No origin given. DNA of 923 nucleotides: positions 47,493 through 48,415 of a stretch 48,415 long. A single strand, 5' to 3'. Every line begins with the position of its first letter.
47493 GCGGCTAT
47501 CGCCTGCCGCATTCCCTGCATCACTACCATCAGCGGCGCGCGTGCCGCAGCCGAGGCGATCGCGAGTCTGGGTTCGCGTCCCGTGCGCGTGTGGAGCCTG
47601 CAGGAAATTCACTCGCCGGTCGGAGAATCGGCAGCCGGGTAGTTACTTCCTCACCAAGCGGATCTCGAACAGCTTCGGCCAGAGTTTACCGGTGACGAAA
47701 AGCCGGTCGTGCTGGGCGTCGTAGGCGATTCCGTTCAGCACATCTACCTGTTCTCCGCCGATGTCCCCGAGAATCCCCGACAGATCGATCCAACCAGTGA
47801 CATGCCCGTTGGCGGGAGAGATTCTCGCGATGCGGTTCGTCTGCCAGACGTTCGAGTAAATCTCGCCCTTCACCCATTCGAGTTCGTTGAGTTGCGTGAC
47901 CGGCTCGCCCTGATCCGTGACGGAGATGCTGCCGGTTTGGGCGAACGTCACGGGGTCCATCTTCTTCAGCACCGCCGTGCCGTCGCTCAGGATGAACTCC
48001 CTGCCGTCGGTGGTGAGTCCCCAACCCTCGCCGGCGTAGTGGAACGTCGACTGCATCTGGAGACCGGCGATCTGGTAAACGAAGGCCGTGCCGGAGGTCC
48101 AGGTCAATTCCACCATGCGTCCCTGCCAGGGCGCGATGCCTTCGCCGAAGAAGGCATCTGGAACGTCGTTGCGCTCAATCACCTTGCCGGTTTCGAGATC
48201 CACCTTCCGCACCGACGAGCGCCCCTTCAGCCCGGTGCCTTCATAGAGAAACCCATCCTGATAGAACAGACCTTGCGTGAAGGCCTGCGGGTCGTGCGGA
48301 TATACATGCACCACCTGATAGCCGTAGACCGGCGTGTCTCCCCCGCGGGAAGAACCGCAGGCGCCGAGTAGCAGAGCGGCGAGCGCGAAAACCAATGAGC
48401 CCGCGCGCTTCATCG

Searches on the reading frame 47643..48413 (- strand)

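Call 9: search_protein_families(library=pfam, proteins=[window:47643-48413:-], max_evalue=0.001)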
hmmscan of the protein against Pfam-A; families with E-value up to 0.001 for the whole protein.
window:47643-48413:- (256 aa): 2 families
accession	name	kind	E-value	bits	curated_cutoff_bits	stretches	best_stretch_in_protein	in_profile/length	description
PF05096.18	Glu_cyclase_2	-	3.6e-96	321.8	22.3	1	25-253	20-249/249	Glutamine cyclotransferase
PF21959.2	DUF6923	-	8.9e-05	22.8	27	0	136-208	97-167/234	Repeat of unknown function (DUF6923)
